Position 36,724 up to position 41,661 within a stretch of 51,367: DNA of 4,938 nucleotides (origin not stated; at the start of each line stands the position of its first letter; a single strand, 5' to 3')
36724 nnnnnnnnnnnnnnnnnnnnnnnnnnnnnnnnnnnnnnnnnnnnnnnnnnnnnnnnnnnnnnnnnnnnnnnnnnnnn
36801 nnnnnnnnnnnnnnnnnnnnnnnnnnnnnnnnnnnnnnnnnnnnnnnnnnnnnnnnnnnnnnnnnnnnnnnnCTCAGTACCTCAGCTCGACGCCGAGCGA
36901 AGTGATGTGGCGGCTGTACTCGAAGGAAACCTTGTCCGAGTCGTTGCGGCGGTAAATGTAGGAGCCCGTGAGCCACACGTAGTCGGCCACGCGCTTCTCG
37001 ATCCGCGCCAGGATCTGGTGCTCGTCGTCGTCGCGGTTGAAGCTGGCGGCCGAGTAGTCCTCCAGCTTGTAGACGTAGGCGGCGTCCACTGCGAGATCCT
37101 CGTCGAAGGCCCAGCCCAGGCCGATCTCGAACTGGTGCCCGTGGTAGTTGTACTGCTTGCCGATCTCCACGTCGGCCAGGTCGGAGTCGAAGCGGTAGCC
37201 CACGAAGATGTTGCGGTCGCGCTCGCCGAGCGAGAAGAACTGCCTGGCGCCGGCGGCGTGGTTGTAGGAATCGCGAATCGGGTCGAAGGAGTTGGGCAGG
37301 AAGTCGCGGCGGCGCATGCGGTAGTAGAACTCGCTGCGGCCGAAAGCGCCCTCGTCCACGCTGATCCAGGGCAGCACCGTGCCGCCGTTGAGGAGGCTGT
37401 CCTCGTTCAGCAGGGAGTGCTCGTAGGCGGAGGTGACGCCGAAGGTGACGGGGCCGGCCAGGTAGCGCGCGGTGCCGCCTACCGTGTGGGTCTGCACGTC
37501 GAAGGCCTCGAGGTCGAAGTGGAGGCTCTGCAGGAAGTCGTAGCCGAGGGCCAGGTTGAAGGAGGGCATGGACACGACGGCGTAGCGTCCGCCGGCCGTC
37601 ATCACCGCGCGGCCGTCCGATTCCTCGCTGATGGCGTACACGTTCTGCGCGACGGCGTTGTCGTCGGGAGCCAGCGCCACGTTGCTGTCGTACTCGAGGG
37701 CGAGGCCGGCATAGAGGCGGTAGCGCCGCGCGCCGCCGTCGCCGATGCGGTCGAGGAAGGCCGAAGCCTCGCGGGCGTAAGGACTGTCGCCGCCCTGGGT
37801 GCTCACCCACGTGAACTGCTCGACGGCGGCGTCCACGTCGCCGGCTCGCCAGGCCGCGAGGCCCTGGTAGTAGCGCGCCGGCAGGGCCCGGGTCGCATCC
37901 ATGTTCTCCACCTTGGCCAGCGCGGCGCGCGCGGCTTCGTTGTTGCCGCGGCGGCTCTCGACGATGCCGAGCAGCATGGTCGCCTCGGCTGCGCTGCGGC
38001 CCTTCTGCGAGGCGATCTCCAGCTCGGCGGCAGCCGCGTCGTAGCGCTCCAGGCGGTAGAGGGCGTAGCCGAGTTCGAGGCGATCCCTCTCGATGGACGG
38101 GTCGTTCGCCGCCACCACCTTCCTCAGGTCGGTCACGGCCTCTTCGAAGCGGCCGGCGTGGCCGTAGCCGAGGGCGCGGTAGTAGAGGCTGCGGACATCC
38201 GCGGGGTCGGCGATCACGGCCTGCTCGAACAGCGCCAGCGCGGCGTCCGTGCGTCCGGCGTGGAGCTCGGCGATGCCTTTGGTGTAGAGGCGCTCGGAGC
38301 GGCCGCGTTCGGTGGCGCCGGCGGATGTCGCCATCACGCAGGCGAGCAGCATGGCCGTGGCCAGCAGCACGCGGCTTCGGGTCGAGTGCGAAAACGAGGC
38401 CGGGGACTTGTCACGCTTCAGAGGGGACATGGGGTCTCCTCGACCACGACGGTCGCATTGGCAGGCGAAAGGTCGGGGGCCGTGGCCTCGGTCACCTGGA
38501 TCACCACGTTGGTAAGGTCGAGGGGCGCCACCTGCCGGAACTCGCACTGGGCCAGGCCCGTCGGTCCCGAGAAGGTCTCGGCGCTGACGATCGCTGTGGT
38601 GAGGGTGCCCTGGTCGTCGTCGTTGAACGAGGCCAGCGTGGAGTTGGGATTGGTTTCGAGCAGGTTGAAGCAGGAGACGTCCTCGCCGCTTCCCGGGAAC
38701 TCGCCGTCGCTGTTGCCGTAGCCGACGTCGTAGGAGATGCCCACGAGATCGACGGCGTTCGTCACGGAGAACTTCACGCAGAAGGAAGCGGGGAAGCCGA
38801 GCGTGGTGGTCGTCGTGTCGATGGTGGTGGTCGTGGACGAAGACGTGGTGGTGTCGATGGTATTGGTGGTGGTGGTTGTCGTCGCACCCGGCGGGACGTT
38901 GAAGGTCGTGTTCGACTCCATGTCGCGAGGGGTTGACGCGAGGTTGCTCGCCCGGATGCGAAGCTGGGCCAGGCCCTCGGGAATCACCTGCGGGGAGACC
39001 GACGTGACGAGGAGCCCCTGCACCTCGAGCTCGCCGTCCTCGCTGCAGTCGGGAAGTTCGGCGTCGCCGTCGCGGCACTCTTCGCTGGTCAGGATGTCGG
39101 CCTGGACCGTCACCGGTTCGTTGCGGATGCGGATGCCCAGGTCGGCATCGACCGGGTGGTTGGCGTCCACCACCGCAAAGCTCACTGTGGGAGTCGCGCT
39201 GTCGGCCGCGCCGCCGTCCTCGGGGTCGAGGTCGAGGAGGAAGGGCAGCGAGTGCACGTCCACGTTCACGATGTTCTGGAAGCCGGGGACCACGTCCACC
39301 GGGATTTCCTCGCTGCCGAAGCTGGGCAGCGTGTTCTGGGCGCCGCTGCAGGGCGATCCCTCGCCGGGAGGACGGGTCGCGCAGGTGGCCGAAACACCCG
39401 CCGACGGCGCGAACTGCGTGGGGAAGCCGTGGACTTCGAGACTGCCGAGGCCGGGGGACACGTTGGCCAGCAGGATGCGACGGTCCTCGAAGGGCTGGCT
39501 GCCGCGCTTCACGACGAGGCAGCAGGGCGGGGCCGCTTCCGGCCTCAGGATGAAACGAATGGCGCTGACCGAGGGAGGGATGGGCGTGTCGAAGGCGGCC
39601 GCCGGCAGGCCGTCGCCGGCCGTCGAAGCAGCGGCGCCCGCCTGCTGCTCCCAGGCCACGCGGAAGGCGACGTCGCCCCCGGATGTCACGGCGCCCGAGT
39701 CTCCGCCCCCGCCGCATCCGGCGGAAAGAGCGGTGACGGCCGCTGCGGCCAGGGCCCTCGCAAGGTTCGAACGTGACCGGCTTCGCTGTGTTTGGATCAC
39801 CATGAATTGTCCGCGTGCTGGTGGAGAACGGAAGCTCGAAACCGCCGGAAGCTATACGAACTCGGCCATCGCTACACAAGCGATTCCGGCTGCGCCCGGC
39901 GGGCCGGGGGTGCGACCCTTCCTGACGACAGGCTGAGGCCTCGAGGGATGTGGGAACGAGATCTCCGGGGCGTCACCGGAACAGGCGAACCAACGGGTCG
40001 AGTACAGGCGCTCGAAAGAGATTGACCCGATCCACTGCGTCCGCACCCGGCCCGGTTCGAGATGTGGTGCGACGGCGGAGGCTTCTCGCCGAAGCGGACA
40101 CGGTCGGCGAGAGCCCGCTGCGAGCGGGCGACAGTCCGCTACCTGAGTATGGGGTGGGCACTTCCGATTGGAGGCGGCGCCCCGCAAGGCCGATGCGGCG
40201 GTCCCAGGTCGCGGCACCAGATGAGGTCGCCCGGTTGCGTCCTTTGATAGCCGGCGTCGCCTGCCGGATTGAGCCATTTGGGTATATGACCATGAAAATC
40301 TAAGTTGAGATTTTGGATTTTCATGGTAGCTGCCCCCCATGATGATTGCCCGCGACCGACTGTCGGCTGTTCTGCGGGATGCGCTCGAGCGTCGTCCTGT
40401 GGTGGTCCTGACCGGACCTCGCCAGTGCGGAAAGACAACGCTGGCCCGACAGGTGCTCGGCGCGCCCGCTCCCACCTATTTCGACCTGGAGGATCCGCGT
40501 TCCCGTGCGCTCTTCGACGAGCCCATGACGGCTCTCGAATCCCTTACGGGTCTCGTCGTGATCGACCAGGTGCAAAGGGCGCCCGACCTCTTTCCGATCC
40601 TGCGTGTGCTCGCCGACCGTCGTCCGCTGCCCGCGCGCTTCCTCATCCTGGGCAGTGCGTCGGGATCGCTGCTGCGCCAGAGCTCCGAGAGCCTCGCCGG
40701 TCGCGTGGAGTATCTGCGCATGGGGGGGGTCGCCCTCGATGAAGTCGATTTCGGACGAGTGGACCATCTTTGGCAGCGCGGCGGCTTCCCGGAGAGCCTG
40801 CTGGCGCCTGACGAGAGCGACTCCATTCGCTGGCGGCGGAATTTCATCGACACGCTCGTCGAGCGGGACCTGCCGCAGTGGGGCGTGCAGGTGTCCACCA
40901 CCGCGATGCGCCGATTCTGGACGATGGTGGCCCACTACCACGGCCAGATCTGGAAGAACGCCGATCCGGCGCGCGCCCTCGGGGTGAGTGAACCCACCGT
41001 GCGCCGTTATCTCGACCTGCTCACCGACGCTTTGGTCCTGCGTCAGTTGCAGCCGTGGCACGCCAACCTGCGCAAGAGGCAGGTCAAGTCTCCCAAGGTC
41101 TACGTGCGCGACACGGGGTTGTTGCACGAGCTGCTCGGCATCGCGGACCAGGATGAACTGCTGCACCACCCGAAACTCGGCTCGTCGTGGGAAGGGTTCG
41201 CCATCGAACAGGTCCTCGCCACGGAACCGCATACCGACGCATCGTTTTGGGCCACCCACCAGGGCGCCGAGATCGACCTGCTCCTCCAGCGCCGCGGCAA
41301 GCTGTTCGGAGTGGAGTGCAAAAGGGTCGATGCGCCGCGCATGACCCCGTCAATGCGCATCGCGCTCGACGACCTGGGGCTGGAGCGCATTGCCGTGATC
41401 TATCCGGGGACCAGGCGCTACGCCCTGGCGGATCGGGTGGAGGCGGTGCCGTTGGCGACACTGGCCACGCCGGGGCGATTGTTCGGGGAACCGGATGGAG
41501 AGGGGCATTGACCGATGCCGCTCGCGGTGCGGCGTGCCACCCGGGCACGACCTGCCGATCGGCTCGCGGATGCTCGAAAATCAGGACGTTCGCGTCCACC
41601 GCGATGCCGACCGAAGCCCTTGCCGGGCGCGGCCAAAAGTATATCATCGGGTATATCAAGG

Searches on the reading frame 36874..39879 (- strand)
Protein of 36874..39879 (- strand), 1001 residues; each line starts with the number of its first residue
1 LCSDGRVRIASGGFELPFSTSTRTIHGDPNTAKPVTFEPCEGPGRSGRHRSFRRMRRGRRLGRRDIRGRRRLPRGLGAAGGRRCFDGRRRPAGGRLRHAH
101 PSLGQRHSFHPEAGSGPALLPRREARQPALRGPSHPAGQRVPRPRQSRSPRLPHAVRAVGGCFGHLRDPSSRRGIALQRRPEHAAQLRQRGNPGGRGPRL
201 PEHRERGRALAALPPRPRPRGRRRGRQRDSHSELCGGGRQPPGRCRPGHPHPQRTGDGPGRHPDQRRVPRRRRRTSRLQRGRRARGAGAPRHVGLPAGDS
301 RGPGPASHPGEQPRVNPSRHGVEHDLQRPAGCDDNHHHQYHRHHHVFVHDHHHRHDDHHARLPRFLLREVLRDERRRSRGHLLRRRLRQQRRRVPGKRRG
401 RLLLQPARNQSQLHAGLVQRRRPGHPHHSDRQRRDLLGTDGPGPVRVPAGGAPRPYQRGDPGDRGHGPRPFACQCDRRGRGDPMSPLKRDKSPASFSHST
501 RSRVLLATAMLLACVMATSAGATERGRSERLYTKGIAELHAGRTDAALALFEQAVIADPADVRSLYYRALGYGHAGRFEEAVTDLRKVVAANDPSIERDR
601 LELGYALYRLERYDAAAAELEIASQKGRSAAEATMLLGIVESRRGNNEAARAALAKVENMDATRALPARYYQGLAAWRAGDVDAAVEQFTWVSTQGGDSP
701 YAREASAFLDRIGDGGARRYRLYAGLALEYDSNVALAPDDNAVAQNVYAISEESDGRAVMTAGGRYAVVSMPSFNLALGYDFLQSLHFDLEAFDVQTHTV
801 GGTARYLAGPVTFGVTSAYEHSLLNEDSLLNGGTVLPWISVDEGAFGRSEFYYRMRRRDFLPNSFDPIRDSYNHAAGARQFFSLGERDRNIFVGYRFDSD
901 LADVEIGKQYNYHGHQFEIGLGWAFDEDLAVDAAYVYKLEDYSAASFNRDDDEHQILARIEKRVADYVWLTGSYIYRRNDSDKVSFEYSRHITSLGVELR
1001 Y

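Call 21: search_protein_families(library=pfam, proteins=[window:36874-39879:-], max_evalue=0.00001)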
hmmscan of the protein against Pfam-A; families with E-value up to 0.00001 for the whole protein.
window:36874-39879:- (1001 aa): 4 families
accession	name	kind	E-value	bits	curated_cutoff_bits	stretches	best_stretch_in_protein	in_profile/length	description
PF13432.12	TPR_16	-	1e-14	55.1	32.7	1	532-593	1-62/65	Tetratricopeptide repeat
PF07719.23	TPR_2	-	7.9e-11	41.7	27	0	529-560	2-33/34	Tetratricopeptide repeat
PF00515.34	TPR_1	-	5.2e-07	29.7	27.8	0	563-589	2-28/34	Tetratricopeptide repeat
PF13428.12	TPR_14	-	3.2e-06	27.7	23.5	0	532-569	5-42/44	Tetratricopeptide repeat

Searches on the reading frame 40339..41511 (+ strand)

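Call 18: search_protein_families(library=pfam, proteins=[window:40339-41511:+], max_evalue=0.00001)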
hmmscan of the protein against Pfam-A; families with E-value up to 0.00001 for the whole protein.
window:40339-41511:+ (390 aa): 2 families
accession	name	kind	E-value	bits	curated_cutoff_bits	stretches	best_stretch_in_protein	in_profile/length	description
PF13635.12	DUF4143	-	2.4e-43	148.1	28.1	1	175-329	1-159/160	Domain of unknown function (DUF4143)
PF13173.12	AAA_14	-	2.4e-23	83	27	1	19-135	2-127/129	AAA domain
